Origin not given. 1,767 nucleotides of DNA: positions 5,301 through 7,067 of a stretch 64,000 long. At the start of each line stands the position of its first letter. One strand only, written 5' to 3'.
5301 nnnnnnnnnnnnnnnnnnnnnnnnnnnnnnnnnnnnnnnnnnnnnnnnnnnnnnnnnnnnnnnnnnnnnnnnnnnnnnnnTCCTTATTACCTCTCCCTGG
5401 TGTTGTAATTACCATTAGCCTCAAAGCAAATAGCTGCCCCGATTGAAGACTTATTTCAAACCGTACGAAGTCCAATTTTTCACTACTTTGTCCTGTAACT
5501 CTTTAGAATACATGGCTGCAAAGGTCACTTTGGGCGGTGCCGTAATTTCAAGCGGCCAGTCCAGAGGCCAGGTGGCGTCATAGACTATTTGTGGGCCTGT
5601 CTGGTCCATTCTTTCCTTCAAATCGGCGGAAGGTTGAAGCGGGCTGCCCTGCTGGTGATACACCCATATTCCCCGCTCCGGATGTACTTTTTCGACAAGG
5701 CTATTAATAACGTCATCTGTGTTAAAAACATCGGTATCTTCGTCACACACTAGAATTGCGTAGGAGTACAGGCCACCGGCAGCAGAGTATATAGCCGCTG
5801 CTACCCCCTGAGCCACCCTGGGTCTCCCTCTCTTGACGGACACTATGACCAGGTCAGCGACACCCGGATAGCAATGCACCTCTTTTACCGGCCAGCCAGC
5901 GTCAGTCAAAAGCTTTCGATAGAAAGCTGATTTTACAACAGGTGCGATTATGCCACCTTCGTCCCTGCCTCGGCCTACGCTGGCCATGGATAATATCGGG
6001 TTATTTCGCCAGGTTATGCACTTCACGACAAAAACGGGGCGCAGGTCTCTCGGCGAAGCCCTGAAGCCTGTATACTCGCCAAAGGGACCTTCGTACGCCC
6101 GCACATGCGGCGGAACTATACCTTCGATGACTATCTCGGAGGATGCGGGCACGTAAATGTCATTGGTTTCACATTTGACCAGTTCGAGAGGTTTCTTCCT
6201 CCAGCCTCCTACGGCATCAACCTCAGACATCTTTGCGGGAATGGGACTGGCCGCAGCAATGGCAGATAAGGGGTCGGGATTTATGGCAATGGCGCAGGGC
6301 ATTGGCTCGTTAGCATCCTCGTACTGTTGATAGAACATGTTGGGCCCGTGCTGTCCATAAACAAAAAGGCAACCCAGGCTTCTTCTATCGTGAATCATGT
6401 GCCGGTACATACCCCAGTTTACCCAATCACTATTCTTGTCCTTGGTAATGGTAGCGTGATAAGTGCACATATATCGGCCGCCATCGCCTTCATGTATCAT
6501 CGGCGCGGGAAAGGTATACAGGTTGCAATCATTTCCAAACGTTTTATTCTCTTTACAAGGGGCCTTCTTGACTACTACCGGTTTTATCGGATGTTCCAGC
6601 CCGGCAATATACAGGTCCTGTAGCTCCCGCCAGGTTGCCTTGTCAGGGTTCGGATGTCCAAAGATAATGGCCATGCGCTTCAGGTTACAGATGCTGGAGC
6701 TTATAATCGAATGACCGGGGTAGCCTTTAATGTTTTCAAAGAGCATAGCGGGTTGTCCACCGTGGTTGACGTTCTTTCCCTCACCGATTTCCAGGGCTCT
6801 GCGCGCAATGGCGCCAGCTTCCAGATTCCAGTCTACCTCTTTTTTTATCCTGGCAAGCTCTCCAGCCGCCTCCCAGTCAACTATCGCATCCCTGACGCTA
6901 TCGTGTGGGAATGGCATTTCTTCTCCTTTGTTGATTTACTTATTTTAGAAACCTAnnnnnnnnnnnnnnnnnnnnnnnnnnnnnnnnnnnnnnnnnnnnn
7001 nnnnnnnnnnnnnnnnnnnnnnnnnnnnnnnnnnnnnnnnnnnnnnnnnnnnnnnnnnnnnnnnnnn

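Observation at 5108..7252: UbiD-2 is sandwiched between two paralogous, cysteine-free ~90-aa proteins of unknown family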

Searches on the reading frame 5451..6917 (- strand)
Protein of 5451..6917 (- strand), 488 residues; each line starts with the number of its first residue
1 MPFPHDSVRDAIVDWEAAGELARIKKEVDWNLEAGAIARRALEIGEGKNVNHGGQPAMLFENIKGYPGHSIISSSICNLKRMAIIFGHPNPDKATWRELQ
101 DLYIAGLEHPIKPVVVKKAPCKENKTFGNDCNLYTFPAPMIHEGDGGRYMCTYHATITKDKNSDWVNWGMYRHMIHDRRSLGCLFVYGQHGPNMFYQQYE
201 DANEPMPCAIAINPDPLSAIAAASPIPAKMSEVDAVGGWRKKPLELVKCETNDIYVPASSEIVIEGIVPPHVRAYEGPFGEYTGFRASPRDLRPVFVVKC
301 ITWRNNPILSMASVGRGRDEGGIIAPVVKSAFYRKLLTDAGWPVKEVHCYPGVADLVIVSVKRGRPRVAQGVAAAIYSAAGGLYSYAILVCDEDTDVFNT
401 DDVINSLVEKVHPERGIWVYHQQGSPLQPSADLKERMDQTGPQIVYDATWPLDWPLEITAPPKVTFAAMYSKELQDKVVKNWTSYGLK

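Call 4: search_protein_families(library=pfam, max_evalue=10, proteins=[window:5451-6917:-])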
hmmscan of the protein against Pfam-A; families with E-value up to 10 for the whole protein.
window:5451-6917:- (488 aa): 3 families
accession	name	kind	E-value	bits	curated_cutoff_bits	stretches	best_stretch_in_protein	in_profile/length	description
PF01977.22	UbiD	-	5.5e-63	212.3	23.3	1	116-316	5-205/206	3-octaprenyl-4-hydroxybenzoate carboxy-lyase Rift-related domain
PF20695.2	UbiD_N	-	3.4e-16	59.5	24.3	1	16-92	5-69/78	3-octaprenyl-4-hydroxybenzoate carboxy-lyase N-terminal domain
PF20696.2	UbiD_C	-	1.1e-14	55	24.2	1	325-447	4-126/127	3-octaprenyl-4-hydroxybenzoate carboxy-lyase C-terminal domain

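Call 7: search_protein_families(library=ncbifam, max_evalue=10, proteins=[window:5451-6917:-])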
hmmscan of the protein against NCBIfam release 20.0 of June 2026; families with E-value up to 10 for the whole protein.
window:5451-6917:- (488 aa): 9 families
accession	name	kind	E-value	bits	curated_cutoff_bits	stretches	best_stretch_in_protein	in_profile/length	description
TIGR02723.1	phenyl_P_alpha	equivalog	1.3e-106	357.1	564.6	1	15-488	17-482/485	phenylphosphate carboxylase subunit alpha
TIGR00148.1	TIGR00148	subfamily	1.2e-78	264.8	244.85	1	9-437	2-427/438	UbiD family decarboxylase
NF041204.1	VdcC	exception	3.8e-71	239.9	650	1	6-452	2-439/467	non-oxidative hydroxyarylic acid decarboxylases subunit C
NF041219.1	BagN_FevL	exception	1.6e-61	208.3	1000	1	8-483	20-501/502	bagremycin/ferroverdin biosynthesis UbiD family decarboxylase BagN/FevL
TIGR03701.1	mena_SCO4490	equivalog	1.1e-60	205.6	495.9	1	15-420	6-414/433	menaquinone biosynthesis decarboxylase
TIGR02724.1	phenyl_P_beta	equivalog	4.1e-47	160.6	468.95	1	14-487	9-471/472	phenylphosphate carboxylase subunit beta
NF008175.0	PRK10922.1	equivalog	4.6e-43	147.5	788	1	7-420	8-430/497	4-hydroxy-3-polyprenylbenzoate decarboxylase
TIGR03673.1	uL14_arch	equivalog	0.02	14.7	191.45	1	349-376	44-71/131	50S ribosomal protein L14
NF006344.0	PRK08571.1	equivalog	0.032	14.1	168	1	350-376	46-72/132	50S ribosomal protein L14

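Call 50: search_solved_structures(query=window:5451-6917:-, max_evalue=1e-20)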
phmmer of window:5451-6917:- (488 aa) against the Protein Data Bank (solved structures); distinct sequences matched with E-value up to 1e-20: 37.
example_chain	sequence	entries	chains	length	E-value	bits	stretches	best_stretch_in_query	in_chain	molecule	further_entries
6tie_AAA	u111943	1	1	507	4.8e-59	203.9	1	17-487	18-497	Ferulic acid decarboxylase 1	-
6tib_AAA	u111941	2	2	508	4.8e-59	203.9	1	17-487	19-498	Ferulic acid decarboxylase 1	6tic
7nf3_A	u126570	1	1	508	6.1e-59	203.5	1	17-487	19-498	Ferulic acid decarboxylase 1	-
7ney_A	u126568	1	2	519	7.5e-59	203.2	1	4-488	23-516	Ferulic acid decarboxylase 1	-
4za4_A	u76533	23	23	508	8.3e-59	203.1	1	17-487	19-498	Fdc1 | Putative uncharacterized protein An03g06590 | A niger Fdc1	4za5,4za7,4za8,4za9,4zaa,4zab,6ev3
6r2z_A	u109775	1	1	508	8.3e-59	203.1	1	17-487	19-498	Ferulic acid decarboxylase 1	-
8oeo_A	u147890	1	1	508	2e-58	201.8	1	17-487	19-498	Ferulic acid decarboxylase 1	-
6ev8_A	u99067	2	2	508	2.2e-58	201.7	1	17-487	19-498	Ferulic acid decarboxylase 1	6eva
6ev5_A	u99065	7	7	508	2.2e-58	201.7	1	17-487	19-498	Ferulic acid decarboxylase 1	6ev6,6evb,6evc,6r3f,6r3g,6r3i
6ev7_A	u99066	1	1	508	2.2e-58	201.7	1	17-487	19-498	Ferulic acid decarboxylase 1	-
6ev9_A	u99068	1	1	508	2.2e-58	201.7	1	17-487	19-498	Ferulic acid decarboxylase 1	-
8oed_A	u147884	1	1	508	3e-58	201.2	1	17-487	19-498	Ferulic acid decarboxylase 1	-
8oeh_A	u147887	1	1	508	4.1e-58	200.8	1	17-487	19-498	Ferulic acid decarboxylase 1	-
8crd_A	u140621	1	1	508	4.1e-58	200.8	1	17-487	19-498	Ferulic acid decarboxylase 1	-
6evd_A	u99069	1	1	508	5.7e-58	200.3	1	17-487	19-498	Ferulic acid decarboxylase 1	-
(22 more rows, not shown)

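Call 63: find_homologous_proteins(query=window:5451-6917:-, max_evalue=1e-60)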
Query window:5451-6917:- (488 aa): 1264 proteins with E <= 1e-60 among 8000 candidates; the best 120 are listed.
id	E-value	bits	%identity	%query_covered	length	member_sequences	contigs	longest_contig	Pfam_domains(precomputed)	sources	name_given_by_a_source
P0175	0.0e+0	1160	100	100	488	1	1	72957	PF20696.3,PF01977.23,PF20695.3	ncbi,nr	ncbi:MAG: UbiD family decarboxylase [Chloroflexi bacterium]|nr:UbiD family decarboxylase [Chloroflex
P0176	2.6e-252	856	73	100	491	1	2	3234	PF20696.3,PF01977.23,PF20695.3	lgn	-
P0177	4.6e-252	856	72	100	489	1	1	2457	PF20696.3,PF01977.23,PF20695.3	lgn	-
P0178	3.7e-227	773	65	100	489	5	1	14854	PF20696.3,PF01977.23,PF20695.3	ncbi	ncbi:UbiD family decarboxylase [Chloroflexota bacterium]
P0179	1.9e-223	761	65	100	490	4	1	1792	PF20696.3,PF01977.23,PF20695.3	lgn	-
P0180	2.0e-221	755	65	97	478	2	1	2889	PF20696.3,PF01977.23,PF20695.3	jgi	jgi:4-hydroxy-3-polyprenylbenzoate decarboxylase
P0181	4.2e-221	753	64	100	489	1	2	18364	PF20696.3,PF01977.23,PF20695.3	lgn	-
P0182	1.4e-219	748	63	100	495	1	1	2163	PF20696.3,PF01977.23,PF20695.3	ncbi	ncbi:UbiD family decarboxylase [Chloroflexota bacterium]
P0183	3.6e-219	747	63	100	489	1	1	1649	PF20696.3,PF01977.23,PF20695.3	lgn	-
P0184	4.5e-216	737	63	100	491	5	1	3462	PF20696.3,PF01977.23,PF20695.3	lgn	-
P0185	1.0e-212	726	62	100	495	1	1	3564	PF20696.3,PF01977.23,PF20695.3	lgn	-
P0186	6.4e-199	680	66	88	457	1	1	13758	PF20696.3,PF01977.23,PF20695.3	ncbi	ncbi:UbiD family decarboxylase [Chloroflexota bacterium]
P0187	3.4e-179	615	54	100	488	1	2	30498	PF20696.3,PF01977.23,PF20695.3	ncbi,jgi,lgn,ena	-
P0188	4.2e-173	595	52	100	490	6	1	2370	PF20696.3,PF01977.23,PF20695.3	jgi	jgi:4-hydroxy-3-polyprenylbenzoate decarboxylase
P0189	1.4e-171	590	52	100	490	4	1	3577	PF20696.3,PF01977.23,PF20695.3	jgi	jgi:4-hydroxy-3-polyprenylbenzoate decarboxylase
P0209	8.6e-146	505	49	100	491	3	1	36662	PF20696.3,PF01977.23,PF20695.3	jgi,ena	-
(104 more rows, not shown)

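Call 64: find_encoding_contigs(protein=P0178, flank=5000, max_places=2)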
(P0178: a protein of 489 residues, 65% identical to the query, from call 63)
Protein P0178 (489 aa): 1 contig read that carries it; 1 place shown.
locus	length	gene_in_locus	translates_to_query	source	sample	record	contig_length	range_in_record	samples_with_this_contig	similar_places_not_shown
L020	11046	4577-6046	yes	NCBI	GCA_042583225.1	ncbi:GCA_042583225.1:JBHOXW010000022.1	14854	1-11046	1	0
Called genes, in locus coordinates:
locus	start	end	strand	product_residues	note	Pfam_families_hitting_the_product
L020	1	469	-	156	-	?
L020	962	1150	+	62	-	PF13451:zf_Tbcl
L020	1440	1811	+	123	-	-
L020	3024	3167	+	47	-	PF18930:DUF5679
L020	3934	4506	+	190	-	PF20256:MoCoBD_2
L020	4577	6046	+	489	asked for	PF20695:UbiD_N, PF01977:UbiD, PF20696:UbiD_C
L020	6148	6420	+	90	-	-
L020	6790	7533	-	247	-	PF13237:Fer4_10 (faint), PF13187:Fer4_9 (faint), PF13247:Fer4_11, PF12838:Fer4_7 (weak), PF00037:Fer4, PF12797:Fer4_2 (weak), PF12837:Fer4_6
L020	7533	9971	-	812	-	PF00384:Molybdopterin, PF01568:Molydop_binding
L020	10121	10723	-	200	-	PF07690:MFS_1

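Call 65: find_encoding_contigs(protein=P0187, flank=5000, max_places=2)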
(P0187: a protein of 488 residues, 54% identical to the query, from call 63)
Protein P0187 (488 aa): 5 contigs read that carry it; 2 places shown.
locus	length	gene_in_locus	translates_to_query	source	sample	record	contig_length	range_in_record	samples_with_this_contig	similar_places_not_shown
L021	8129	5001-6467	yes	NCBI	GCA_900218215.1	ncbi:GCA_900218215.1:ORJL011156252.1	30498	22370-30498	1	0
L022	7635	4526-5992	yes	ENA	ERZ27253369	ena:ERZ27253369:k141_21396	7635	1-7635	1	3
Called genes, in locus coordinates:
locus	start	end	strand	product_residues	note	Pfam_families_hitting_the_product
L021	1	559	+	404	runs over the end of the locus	PF00108:Thiolase_N, PF00109:ketoacyl-synt (weak), PF02803:Thiolase_C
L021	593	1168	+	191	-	PF02441:Flavoprotein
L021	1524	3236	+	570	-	PF00890:FAD_binding_2 (faint), PF01266:DAO, PF01593:Amino_oxidase (faint), PF13450:NAD_binding_8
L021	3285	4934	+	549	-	PF01266:DAO (faint), PF01593:Amino_oxidase, PF13450:NAD_binding_8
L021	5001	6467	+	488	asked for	PF20695:UbiD_N, PF01977:UbiD, PF20696:UbiD_C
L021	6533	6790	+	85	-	-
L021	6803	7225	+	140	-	PF21758:LpdD_chaperone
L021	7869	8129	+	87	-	?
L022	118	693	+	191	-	PF02441:Flavoprotein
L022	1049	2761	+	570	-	PF00890:FAD_binding_2 (faint), PF01266:DAO, PF01593:Amino_oxidase (faint), PF13450:NAD_binding_8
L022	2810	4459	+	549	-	PF01266:DAO (faint), PF01593:Amino_oxidase, PF13450:NAD_binding_8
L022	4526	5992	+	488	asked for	PF20695:UbiD_N, PF01977:UbiD, PF20696:UbiD_C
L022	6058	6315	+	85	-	-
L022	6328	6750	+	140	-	PF21758:LpdD_chaperone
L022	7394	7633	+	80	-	?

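Call 66: find_encoding_contigs(protein=P0209, flank=5000, max_places=2)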
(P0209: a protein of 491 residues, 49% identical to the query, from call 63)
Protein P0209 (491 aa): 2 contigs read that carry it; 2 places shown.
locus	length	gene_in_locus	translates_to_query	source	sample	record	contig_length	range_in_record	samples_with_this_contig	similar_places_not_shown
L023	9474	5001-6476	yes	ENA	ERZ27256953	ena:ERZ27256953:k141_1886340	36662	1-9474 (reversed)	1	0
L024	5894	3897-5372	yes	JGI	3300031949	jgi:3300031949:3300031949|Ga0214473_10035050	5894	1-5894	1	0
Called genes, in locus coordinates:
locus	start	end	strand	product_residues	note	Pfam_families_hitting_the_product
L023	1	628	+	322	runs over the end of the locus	PF00676:E1_dh, PF02775:TPP_enzyme_C, PF00456:Transketolase_N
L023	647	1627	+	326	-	PF02779:Transket_pyr, PF02780:Transketolase_C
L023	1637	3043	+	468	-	PF00364:Biotin_lipoyl, PF02817:E3_binding, PF00198:2-oxoacid_dh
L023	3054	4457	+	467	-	PF00890:FAD_binding_2, PF01134:GIDA, PF03486:HI0933_like (weak), PF07992:Pyr_redox_2, PF12831:FAD_oxidored, PF13738:Pyr_redox_3, PF00070:Pyr_redox, PF02852:Pyr_redox_dim, +4 more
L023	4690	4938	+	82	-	-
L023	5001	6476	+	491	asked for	PF20695:UbiD_N, PF01977:UbiD, PF20696:UbiD_C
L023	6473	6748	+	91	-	-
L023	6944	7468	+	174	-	PF01381:HTH_3, PF07883:Cupin_2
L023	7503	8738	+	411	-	PF01321:Creatinase_N (weak), PF00557:Peptidase_M24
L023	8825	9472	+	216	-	?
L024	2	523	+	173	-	PF02780:Transketolase_C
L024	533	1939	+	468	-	PF00364:Biotin_lipoyl, PF02817:E3_binding, PF00198:2-oxoacid_dh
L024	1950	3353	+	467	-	PF00890:FAD_binding_2, PF01134:GIDA, PF03486:HI0933_like (weak), PF07992:Pyr_redox_2, PF12831:FAD_oxidored, PF13738:Pyr_redox_3, PF00070:Pyr_redox, PF02852:Pyr_redox_dim, +4 more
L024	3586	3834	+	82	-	-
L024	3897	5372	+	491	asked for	PF20695:UbiD_N, PF01977:UbiD, PF20696:UbiD_C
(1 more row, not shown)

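Call 84: search_protein_families(library=ncbifam, max_evalue=1e-20, proteins=[L023:5001-6476:+])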
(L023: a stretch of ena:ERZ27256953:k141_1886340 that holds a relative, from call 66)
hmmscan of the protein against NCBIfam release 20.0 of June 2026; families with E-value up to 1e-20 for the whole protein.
L023:5001-6476:+ (491 aa): 7 families
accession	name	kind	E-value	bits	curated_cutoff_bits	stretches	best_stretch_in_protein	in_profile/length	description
TIGR02723.1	phenyl_P_alpha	equivalog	1e-101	341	564.6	1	7-491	9-481/485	phenylphosphate carboxylase subunit alpha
TIGR00148.1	TIGR00148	subfamily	1.8e-87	293.9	244.85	1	9-442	2-428/438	UbiD family decarboxylase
NF041219.1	BagN_FevL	exception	1.3e-83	281.3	1000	1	5-487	17-501/502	bagremycin/ferroverdin biosynthesis UbiD family decarboxylase BagN/FevL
NF041204.1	VdcC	exception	4.8e-76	256.1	650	1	5-456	1-439/467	non-oxidative hydroxyarylic acid decarboxylases subunit C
TIGR03701.1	mena_SCO4490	equivalog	3.6e-54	184.2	495.9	1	11-431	2-421/433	menaquinone biosynthesis decarboxylase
TIGR02724.1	phenyl_P_beta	equivalog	3.9e-54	183.8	468.95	1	7-491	2-471/472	phenylphosphate carboxylase subunit beta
NF008175.0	PRK10922.1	equivalog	6.4e-46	156.9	788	1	5-426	6-432/497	4-hydroxy-3-polyprenylbenzoate decarboxylase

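Call 89: search_protein_families(library=pfam, max_evalue=0.01, proteins=[L021:7869-8129:+])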
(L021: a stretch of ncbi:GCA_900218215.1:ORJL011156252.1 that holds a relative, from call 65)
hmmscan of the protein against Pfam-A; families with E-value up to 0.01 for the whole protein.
L021:7869-8129:+ (87 aa): 0 families
